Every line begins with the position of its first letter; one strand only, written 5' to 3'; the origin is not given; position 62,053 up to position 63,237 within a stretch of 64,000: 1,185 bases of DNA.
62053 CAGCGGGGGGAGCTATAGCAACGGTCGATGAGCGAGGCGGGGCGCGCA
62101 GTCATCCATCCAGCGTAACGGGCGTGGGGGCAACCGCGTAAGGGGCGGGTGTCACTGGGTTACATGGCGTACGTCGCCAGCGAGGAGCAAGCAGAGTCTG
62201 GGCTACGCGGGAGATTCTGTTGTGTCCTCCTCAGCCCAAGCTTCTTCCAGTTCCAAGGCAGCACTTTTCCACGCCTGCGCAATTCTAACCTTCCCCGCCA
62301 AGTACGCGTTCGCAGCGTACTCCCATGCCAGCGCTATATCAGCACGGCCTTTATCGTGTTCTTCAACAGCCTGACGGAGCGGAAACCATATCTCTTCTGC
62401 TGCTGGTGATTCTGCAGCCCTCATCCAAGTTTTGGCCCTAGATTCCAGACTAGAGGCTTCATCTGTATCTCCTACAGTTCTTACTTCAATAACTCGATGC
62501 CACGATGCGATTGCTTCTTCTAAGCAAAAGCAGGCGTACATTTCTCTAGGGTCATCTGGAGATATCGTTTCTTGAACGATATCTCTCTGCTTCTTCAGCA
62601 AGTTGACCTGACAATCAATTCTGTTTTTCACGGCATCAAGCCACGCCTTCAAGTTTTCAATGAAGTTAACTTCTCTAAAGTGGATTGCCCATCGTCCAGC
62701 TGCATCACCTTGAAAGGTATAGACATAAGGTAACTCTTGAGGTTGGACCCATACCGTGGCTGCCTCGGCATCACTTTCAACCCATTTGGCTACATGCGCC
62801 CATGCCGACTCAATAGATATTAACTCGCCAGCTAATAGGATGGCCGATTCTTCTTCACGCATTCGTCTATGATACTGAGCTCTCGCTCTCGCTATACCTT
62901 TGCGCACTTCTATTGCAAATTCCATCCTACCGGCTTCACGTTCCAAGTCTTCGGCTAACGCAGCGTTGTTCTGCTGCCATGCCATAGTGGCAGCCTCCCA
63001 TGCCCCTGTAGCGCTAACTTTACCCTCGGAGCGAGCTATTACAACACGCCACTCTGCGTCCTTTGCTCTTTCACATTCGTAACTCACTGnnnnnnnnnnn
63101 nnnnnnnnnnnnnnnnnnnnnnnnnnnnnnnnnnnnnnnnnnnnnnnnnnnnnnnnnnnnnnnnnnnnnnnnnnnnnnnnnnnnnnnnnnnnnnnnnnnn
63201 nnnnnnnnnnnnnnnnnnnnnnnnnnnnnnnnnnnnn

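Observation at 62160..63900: Low-GC two-gene island of unknown function inserted between ispD and ispF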

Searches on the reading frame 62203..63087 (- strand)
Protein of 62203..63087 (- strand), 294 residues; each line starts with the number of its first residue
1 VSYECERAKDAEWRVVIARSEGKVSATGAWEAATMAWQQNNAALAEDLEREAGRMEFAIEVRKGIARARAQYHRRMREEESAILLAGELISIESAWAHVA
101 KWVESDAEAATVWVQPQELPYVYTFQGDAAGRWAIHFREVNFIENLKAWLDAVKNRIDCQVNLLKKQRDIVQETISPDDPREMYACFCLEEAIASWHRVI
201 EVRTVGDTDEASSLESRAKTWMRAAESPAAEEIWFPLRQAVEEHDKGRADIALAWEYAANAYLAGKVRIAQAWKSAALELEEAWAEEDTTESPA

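Call 6: search_protein_families(library=pfam, proteins=[window:62203-63087:-], max_evalue=1)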
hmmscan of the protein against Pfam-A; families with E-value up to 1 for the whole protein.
window:62203-63087:- (294 aa): 0 families

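Call 7: search_protein_families(library=padloc, proteins=[window:62203-63087:-], max_evalue=1)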
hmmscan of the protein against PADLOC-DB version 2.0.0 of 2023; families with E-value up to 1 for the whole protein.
window:62203-63087:- (294 aa): 0 families

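Call 8: search_protein_families(library=phrogs, proteins=[window:62203-63087:-], max_evalue=1)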
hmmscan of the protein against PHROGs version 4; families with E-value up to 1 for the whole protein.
window:62203-63087:- (294 aa): 0 families

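Call 9: find_encoding_contigs(protein=window:62203-63087:-, flank=10000, max_places=10)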
Protein window:62203-63087:- (294 aa): no gene with exactly this product is on record in the collection.

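Call 11: find_homologous_proteins(query=window:62203-63087:-, max_evalue=0.001)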
Query window:62203-63087:- (294 aa): 2 proteins with E <= 0.001 among 4866 candidates.
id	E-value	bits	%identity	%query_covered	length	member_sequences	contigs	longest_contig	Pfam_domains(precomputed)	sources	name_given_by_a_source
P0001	5.9e-165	565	100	88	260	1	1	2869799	-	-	-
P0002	1.2e-53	200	40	93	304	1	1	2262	-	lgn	-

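Call 15: find_encoding_contigs(protein=P0002, flank=10000, max_places=6)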
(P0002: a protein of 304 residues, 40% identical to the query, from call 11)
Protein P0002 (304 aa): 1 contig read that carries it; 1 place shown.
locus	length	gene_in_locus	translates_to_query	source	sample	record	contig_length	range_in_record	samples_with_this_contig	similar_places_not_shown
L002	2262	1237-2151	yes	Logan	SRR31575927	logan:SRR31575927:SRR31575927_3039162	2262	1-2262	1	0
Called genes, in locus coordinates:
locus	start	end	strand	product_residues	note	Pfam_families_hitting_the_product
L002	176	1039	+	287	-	-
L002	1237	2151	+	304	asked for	-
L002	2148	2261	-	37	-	?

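Call 19: find_encoding_contigs(protein=P0001, flank=10000, max_places=4)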
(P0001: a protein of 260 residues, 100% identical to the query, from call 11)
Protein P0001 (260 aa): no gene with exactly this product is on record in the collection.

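Call 23: search_solved_structures(query=window:62203-63087:-, max_evalue=10)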
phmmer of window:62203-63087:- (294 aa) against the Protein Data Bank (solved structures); distinct sequences matched with E-value up to 10: 2.
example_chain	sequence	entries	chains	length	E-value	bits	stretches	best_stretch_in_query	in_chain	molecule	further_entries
9ytq_A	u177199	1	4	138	0.32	13.3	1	192-242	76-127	Designed tetrameric HC4 protein.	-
5xxb_g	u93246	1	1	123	0.8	12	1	51-84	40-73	Ribosomal protein uL29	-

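Call 38: search_protein_representatives(alignment_id=A2)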
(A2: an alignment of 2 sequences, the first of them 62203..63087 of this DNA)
Query: 2 sequences, 309 profile positions. Proteins with E-value up to 0.001 (for the whole library): 7; up to 1e-10: 5; up to 1e-30: 4. The best 7 are listed.
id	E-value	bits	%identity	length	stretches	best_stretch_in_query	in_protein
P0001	2.4e-141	487.0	-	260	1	36-308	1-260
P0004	1.4e-109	382.6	-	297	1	1-308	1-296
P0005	2.7e-57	210.9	-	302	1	6-305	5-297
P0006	3.6e-37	144.8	-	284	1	18-299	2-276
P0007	2.2e-25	106.0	-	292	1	7-304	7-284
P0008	1.1e-06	44.6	-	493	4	108-169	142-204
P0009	3.3e-05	39.8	-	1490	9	92-140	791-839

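Call 44: find_related_loci(query=A5, collection=metagenome_contigs, flank=6000)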
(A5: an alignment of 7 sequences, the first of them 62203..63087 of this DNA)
Query A5 (294 aa) in metagenome_contigs; peptide patterns used: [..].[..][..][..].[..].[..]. (x = any residue, [..] = any of these).
208 stretches matched a pattern, but none encodes a relative of the query by tblastn (E <= 1e-3).

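Call 48: list_cluster_members(proteins=[P0002, P0004, P0005, P0006, P0007, P0003, P0010])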
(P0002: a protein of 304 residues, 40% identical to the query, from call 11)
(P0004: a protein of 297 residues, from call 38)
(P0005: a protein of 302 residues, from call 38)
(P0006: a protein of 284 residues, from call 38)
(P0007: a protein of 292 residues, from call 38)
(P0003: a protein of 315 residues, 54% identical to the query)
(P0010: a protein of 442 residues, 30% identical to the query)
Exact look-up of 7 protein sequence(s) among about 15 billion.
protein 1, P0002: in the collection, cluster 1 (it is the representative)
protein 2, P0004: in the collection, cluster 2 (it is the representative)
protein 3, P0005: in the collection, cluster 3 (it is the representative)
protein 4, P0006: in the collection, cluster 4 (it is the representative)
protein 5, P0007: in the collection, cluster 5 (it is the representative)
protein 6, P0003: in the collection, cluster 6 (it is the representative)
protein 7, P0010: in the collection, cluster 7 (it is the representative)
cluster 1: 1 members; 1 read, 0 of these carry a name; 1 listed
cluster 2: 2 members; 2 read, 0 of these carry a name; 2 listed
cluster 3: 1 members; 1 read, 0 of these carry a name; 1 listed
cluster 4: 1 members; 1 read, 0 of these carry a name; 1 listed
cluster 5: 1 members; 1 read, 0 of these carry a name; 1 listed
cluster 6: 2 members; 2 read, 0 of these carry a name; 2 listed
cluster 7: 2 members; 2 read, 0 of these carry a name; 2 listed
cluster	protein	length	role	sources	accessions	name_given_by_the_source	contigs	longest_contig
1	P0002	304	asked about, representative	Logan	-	-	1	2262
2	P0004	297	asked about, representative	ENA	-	-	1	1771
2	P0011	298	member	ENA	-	-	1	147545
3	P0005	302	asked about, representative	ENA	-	-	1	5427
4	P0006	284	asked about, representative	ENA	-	-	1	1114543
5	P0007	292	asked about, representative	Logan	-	-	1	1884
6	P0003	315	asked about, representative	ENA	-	-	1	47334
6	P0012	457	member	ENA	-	-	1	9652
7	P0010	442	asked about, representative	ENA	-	-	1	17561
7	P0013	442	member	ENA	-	-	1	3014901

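Call 49: find_encoding_contigs(protein=P0006, flank=8000, max_places=3)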
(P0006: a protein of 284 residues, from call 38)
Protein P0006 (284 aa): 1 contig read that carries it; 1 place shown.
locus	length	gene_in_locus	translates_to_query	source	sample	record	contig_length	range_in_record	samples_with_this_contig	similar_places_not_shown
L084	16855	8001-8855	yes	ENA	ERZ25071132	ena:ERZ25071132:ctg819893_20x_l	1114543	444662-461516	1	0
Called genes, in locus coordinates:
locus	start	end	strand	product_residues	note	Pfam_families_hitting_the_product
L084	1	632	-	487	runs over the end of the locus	PF14691:Fer4_20, PF00890:FAD_binding_2 (weak), PF01266:DAO (weak), PF01593:Amino_oxidase (weak), PF07992:Pyr_redox_2, PF12831:FAD_oxidored, PF13450:NAD_binding_8, PF07992:Pyr_redox_2, +3 more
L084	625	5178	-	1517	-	PF00310:GATase_2, PF04898:Glu_syn_central, PF01645:Glu_synthase, PF01493:GXGXG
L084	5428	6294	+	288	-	PF00561:Abhydrolase_1, PF12697:Abhydrolase_6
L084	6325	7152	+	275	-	PF00248:Aldo_ket_red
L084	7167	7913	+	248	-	PF01128:IspD, PF12804:NTP_transf_3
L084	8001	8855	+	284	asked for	-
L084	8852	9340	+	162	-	PF02542:YgbB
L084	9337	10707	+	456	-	PF01406:tRNA-synt_1e, PF09334:tRNA-synt_1g (weak), PF00133:tRNA-synt_1, PF09190:DALR_2, PF23493:CysS_C (weak)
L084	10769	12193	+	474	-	PF01565:FAD_binding_4, PF02913:FAD-oxidase_C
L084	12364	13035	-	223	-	PF00702:Hydrolase, PF13419:HAD_2, PF13242:Hydrolase_like (weak)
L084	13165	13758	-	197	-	-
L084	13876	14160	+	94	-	-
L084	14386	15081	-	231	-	PF00702:Hydrolase, PF13419:HAD_2, PF13242:Hydrolase_like (faint)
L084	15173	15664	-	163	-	PF13302:Acetyltransf_3 (weak), PF00583:Acetyltransf_1, PF13673:Acetyltransf_10, PF13508:Acetyltransf_7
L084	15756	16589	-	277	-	PF01887:SAM_HAT_N, PF20257:SAM_HAT_C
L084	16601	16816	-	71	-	PF03840:SecG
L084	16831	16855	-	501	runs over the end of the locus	PF02934:GatB_N, PF02637:GatB_Yqey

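Call 50: find_encoding_contigs(protein=P0011, flank=8000, max_places=3)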
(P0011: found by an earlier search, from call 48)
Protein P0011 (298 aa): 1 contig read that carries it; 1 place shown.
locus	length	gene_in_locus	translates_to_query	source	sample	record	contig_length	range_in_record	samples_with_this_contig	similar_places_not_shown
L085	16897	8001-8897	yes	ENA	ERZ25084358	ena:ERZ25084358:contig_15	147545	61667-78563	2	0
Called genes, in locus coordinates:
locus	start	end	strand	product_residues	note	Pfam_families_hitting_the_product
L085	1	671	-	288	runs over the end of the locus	PF13714:PEP_mutase, PF00463:ICL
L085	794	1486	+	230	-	PF07021:MetW (weak), PF13489:Methyltransf_23, PF13847:Methyltransf_31, PF08241:Methyltransf_11, PF08242:Methyltransf_12, PF13649:Methyltransf_25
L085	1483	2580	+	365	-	PF07914:DUF1679 (faint), PF02958:EcKL, PF01636:APH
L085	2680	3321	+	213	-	PF00857:Isochorismatase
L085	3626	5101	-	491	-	PF07995:GSDH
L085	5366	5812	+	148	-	PF10604:Polyketide_cyc2 (weak), PF06240:COXG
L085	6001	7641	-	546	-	PF01555:N6_N4_Mtase, PF04471:Mrr_cat (weak), PF22722:NA-iREase1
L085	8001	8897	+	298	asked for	-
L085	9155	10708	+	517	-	PF13481:AAA_25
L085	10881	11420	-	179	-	PF00929:RNase_T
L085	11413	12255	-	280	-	PF01479:S4, PF00849:PseudoU_synth_2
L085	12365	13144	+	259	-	-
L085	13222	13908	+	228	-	PF02163:Peptidase_M50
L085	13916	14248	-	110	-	-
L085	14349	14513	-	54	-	-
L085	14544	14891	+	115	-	PF06108:DUF952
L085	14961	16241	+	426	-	PF00275:EPSP_synthase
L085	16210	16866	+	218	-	PF00625:Guanylate_kin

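Call 51: find_encoding_contigs(protein=P0005, flank=8000, max_places=3)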
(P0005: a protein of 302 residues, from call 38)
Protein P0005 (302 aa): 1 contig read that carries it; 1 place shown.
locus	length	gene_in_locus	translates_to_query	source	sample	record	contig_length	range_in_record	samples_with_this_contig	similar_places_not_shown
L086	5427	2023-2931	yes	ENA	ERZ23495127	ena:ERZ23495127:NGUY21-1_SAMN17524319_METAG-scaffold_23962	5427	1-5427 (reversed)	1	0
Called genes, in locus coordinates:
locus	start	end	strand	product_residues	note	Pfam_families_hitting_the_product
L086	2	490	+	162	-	?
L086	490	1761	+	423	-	PF07690:MFS_1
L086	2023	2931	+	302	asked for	-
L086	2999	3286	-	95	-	-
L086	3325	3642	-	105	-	-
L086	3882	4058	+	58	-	-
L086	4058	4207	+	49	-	-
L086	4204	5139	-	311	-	PF12760:Zn_ribbon_IS1595, PF12762:DDE_Tnp_IS1595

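Call 60: predict_structure(alignment_id=A7)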
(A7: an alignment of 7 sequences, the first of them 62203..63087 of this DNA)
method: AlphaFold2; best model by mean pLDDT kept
length: 294 residues; sequences in the alignment: 7
mean_pLDDT: 91.0   pTM: 0.87
mean pLDDT of the five models: 91.0, 90.0, 90.0, 89.1, 89.0
residues with pLDDT >= 90: 230; 70-90: 50; 50-70: 11; < 50: 3
segments of 3 or more residues with pLDDT < 50: none
pLDDT, mean of each block of 10 residues (from residue 1): 88 95 94 96 95 95 92 87 90 93 91 91 75 90 94 96 92 78 94 97 94 95 95 95 91 96 96 97 76 43
secondary structure, 60 per line:
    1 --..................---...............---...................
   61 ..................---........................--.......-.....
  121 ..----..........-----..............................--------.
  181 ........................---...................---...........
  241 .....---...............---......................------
elements in order: H3-20 H24-38 H42-78 H82-105 H108-114 H116-122 H127-136 H142-171 H180-204 H208-226 H230-245 H249-263 H267-288

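Call 63: search_protein_families(library=pfam, proteins=[L002:158-1039:+, P0012, L085:9155-10708:+, L085:6001-7641:-, P0006], max_evalue=0.1)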
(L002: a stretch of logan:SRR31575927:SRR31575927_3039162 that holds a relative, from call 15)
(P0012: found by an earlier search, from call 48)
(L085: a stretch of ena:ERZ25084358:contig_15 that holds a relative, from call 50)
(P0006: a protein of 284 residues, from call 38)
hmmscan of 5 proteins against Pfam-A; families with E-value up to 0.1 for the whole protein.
L002:158-1039:+ (293 aa): 3 families
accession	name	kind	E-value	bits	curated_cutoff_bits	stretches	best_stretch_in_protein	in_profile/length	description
PF05168.19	HEPN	-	0.0035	17.9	22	1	75-134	25-79/117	HEPN domain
PF07045.17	DUF1330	-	0.0085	16.9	23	1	142-194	10-63/94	Domain of unknown function (DUF1330)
PF15075.11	SPMAP1-like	-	0.04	14.8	27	1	97-177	8-91/134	Sperm microtubule associated protein 1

P0012 (457 aa): 3 families
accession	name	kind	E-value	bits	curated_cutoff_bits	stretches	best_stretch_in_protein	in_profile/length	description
PF01128.25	IspD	-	3.3e-46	158.2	27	1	2-206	16-220/221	2-C-methyl-D-erythritol 4-phosphate cytidylyltransferase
PF12804.13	NTP_transf_3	-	1.7e-07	32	27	1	2-120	13-124/160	MobA-like NTP transferase domain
PF18928.5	DUF5677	-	2.7e-05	24.7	27.1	1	272-319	5-52/166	Family of unknown function (DUF5677)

L085:9155-10708:+ (517 aa): 4 families
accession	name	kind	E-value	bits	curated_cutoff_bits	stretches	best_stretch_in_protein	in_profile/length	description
PF13481.12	AAA_25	-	1.5e-14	54.5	27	1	118-179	19-78/195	AAA domain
PF03796.21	DnaB_C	-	0.003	17.4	27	1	132-157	19-44/255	DnaB-like helicase C terminal domain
PF06745.19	ATPase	-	0.0033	17.3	26.6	0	127-150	14-37/231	KaiC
PF13191.12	AAA_16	-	0.0094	16.9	32.6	1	133-332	25-158/167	AAA ATPase domain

L085:6001-7641:- (546 aa): 10 families
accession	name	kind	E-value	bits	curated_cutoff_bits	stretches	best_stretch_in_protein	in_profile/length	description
PF01555.25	N6_N4_Mtase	-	6.3e-44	151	26.7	1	26-349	1-213/221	DNA methylase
PF22722.2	NA-iREase1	-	3.3e-10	40.3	27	1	413-484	19-89/106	NACHT-associated inactive Restriction Endonuclease 1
PF04471.18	Mrr_cat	-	1.8e-07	31.7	21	1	397-485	9-99/115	Restriction endonuclease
PF13847.12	Methyltransf_31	-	0.00094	19.3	27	1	316-359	2-48/145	Methyltransferase domain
PF03602.21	Cons_hypoth95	-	0.0014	18.8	24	1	12-45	99-133/182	Conserved hypothetical protein 95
PF02086.21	MethyltransfD12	-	0.0022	18.2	22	0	21-52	172-205/253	D12 class N6 adenine-specific DNA methyltransferase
PF14280.11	DUF4365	-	0.01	16.4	24.3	1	416-446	26-56/139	Domain of unknown function (DUF4365)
PF13649.12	Methyltransf_25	-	0.018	16.2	27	0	321-367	1-50/97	Methyltransferase domain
PF08241.18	Methyltransf_11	-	0.018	16.1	21.2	0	102-126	70-94/95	Methyltransferase domain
PF01170.24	UPF0020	-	0.026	14.6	22.3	0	312-332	23-43/197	RMKL-like, methyltransferase domain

P0006 (284 aa): 0 families

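Call 64: fold_search(model_id=the predicted structure, library=pdb)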
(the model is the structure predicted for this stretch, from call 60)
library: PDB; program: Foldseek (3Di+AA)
matches with E <= 10: 181; with E <= 0.001: 0
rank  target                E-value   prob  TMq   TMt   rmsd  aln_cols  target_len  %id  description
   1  7udl_A                1.8e-02  0.91  0.20  0.21  19.0       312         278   15  Crystal structure of designed helical repeat protein RPB_PLP1_R6 bound to PLPx6 peptide (released 2023-03-22)
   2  7udn_B                9.9e-02  0.47  0.17  0.17  22.6       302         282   16  Crystal structure of designed helical repeat protein RPB_PLP1_R6 in alternative conformation 2 (released 2023-03-22)
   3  7udn_A                1.2e-01  0.47  0.17  0.18  21.1       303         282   12  Crystal structure of designed helical repeat protein RPB_PLP1_R6 in alternative conformation 2 (released 2023-03-22)
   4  7udm_A                1.8e-01  0.35  0.16  0.17  21.1       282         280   14  Crystal structure of designed helical repeat protein RPB_PLP1_R6 in alternative conformation 1 (with peptide) (released 2023-03-22)
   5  7udm_B                2.4e-01  0.33  0.17  0.18  20.8       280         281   14  Crystal structure of designed helical repeat protein RPB_PLP1_R6 in alternative conformation 1 (with peptide) (released 2023-03-22)
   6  5cwo_A                2.5e-01  0.63  0.23  0.28  14.9       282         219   14  Crystal structure of de novo designed helical repeat protein DHR76 (released 2015-12-16)
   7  7udj_H                6.8e-01  0.47  0.20  0.28  17.0       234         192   11  Crystal structure of designed helical repeat protein RPB_PEW3_R4 bound to PAWx4 peptide (released 2023-03-22)
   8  7rkc_A                1.0e+00  0.15  0.17  0.22  15.2       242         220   12  Computationally designed tunable C2 symmetric tandem repeat homodimer, D_3_633 (released 2022-05-18)
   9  5unh_B                1.0e+00  0.12  0.18  0.15  22.3       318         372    9  Synchrotron structure of human angiotensin II type 2 receptor in complex with compound 2 (N-[(furan-2-yl)methyl]-N-(4- (released 2017-04-05)
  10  7rmy                  1.1e+00  0.28  0.24  0.26  19.3       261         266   14  De Novo designed tunable protein pockets, D_3-337 (released 2022-08-03)
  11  8tlp_B                1.2e+00  0.23  0.21  0.26  15.9       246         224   14  Computationally designed tunable C2 symmetric tandem repeat homodimer, D_3_633_8x without peptide (released 2024-12-11)
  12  5lm2_A                1.3e+00  0.09  0.17  0.16  40.3       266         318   14  Crystal Structure of HD-PTP phosphatase (released 2016-11-30)
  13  8e55_A                1.4e+00  0.30  0.22  0.29  13.8       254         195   13  Design of Diverse Asymmetric Pockets in de novo Homo-oligomeric Proteins (released 2023-01-25)
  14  9lm7_A                1.6e+00  0.25  0.25  0.22  19.2       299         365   14  Crystal structrue of bvFP-Pr1-88.4 (released 2026-01-28)
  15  8tlp_A                1.6e+00  0.15  0.20  0.24  15.2       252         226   14  Computationally designed tunable C2 symmetric tandem repeat homodimer, D_3_633_8x without peptide (released 2024-12-11)
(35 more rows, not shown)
